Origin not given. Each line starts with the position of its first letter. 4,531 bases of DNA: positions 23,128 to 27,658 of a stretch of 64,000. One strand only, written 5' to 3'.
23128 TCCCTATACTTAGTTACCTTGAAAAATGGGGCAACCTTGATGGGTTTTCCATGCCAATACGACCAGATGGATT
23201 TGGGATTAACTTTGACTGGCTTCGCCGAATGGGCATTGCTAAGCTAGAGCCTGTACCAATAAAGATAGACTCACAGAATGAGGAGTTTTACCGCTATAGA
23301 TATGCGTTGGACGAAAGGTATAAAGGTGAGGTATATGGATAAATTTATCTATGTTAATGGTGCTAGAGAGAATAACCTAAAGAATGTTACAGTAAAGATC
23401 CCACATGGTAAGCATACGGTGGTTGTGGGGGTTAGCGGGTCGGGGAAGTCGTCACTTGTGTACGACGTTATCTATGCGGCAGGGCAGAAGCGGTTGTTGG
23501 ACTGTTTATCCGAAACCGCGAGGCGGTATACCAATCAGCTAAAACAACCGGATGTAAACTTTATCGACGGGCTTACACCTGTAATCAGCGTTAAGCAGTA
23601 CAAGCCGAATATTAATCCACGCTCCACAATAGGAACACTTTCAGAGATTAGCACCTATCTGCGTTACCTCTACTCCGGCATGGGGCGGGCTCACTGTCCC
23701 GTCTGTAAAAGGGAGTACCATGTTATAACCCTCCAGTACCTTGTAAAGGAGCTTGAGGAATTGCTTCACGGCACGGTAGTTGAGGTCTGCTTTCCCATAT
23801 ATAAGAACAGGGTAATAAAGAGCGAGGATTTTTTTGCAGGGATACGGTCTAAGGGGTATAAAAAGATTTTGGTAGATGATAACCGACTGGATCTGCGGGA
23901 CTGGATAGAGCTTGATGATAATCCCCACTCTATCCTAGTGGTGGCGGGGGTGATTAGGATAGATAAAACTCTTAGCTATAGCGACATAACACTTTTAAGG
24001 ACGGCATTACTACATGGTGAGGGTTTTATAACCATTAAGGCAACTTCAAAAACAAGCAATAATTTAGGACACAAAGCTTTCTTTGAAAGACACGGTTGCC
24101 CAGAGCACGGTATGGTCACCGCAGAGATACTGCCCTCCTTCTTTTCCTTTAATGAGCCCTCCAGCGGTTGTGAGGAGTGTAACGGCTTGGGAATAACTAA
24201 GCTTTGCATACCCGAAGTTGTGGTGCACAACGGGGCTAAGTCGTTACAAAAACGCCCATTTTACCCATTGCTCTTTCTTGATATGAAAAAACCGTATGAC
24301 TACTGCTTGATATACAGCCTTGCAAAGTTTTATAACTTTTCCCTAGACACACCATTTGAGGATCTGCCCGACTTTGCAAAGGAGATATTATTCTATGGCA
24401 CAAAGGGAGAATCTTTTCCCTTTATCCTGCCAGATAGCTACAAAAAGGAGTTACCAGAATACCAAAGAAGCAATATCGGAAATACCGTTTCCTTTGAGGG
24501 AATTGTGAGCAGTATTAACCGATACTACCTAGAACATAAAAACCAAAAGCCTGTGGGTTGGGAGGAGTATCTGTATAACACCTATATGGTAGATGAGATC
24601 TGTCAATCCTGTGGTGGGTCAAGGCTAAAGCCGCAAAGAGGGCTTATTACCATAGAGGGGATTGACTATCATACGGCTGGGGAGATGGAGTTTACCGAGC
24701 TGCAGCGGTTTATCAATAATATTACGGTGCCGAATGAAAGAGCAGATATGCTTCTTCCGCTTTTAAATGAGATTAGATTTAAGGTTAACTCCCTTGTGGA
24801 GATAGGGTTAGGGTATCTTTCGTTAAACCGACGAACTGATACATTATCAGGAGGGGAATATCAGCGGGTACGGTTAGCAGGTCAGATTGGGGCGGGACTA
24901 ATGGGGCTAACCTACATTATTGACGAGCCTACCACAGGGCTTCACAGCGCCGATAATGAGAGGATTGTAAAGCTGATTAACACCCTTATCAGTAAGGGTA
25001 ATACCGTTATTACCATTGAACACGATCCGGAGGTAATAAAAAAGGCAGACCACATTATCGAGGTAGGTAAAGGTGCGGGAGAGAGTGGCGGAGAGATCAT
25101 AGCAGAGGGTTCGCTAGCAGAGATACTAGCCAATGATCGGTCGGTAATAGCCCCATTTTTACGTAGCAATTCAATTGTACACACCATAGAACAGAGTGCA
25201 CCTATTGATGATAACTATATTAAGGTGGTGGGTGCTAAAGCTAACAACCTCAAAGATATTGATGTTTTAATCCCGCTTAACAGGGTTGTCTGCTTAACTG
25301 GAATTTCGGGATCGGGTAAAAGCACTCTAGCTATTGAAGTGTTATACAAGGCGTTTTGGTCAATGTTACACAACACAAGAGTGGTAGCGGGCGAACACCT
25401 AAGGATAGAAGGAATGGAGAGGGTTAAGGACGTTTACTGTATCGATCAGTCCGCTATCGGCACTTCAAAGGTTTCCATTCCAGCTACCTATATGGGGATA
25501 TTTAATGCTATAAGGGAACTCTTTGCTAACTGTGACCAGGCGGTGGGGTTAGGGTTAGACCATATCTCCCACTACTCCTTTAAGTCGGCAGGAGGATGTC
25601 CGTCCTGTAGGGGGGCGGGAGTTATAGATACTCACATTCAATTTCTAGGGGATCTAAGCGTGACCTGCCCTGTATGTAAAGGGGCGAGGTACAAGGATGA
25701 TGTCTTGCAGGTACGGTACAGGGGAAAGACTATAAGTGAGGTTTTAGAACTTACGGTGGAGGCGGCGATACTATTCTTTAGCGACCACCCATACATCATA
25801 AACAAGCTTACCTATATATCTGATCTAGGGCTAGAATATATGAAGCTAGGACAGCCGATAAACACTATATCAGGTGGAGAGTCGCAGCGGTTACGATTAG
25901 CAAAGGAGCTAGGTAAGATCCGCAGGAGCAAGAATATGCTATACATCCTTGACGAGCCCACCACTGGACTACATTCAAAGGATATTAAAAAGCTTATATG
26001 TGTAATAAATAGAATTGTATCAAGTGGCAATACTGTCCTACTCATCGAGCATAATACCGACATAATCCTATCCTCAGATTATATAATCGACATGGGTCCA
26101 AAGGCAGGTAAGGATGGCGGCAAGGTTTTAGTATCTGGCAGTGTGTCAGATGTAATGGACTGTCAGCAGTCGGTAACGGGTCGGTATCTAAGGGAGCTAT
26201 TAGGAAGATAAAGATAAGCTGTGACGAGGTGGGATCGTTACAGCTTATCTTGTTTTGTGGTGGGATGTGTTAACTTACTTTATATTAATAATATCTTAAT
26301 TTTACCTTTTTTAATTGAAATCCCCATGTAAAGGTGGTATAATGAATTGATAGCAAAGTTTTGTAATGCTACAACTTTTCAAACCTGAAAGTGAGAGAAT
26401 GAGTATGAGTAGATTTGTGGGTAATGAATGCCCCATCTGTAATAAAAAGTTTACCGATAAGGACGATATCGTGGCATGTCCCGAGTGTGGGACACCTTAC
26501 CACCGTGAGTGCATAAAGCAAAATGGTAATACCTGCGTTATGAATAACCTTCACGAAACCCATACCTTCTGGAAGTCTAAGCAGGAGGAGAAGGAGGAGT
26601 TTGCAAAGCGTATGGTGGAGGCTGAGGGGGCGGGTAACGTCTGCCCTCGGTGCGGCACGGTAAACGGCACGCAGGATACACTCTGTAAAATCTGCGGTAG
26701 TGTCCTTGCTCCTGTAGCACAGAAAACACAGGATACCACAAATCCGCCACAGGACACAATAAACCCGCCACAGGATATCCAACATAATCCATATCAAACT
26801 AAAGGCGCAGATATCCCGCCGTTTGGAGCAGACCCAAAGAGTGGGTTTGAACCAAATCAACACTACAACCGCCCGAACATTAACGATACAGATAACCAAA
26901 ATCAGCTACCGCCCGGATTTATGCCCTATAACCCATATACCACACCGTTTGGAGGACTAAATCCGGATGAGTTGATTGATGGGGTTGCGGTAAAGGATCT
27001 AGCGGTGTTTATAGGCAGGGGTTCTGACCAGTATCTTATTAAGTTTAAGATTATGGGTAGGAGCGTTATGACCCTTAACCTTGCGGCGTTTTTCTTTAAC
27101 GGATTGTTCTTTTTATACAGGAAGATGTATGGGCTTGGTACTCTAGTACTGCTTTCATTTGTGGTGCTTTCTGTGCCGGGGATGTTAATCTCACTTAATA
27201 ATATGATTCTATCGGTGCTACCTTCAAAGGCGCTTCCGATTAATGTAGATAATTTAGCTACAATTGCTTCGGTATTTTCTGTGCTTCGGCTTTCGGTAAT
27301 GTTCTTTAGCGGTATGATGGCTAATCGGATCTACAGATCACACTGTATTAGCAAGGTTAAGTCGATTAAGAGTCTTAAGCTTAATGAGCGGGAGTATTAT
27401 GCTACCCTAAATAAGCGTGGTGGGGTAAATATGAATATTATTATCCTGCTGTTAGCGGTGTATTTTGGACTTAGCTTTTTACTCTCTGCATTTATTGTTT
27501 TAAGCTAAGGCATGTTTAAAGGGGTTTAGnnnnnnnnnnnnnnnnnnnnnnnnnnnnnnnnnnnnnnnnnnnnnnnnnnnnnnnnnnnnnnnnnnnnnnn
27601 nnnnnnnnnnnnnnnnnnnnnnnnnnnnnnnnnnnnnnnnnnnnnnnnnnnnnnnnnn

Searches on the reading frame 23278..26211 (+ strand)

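Call 74: search_protein_families(library=pfam, proteins=[window:23278-26211:+], max_evalue=0.00001)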
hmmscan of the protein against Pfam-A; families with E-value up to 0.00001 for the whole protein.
window:23278-26211:+ (977 aa): 7 families
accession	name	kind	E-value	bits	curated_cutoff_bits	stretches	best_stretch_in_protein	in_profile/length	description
PF00005.33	ABC_tran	-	3.4e-17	63.8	25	0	34-61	1-28/137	ABC transporter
PF17755.6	UvrA_DNA-bind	-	3.8e-13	50.1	23.2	1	312-422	2-101/110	UvrA DNA-binding domain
PF02463.25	SMC_N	-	8.2e-09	35.7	40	0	34-71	13-51/220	RecF/RecN/SMC N terminal domain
PF17760.6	UvrA_inter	-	1e-08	35.4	23.3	1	152-255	3-107/109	UvrA interaction domain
PF13555.12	AAA_29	-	3.1e-07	30.5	27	0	37-61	15-39/61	P-loop containing region of AAA domain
PF03193.22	RsgA_GTPase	-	2.6e-06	27.8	30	0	23-63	86-125/174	RsgA GTPase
PF20703.3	nSTAND1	-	9.2e-06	26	27.1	0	30-62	19-51/379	Novel STAND NTPase 1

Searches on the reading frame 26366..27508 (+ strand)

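Call 74: search_protein_families(library=pfam, proteins=[window:26366-27508:+], max_evalue=0.00001)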
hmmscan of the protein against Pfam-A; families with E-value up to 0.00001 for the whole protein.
window:26366-27508:+ (380 aa): 2 families
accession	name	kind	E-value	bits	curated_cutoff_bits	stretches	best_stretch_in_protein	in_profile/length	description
PF14446.12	Prok-RING_1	-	3.9e-20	72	29.1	1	18-70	3-54/54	Prokaryotic RING finger family 1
PF13248.11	Zn_ribbon_3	-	6.3e-07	29.1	27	0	91-114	3-26/26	zinc-ribbon domain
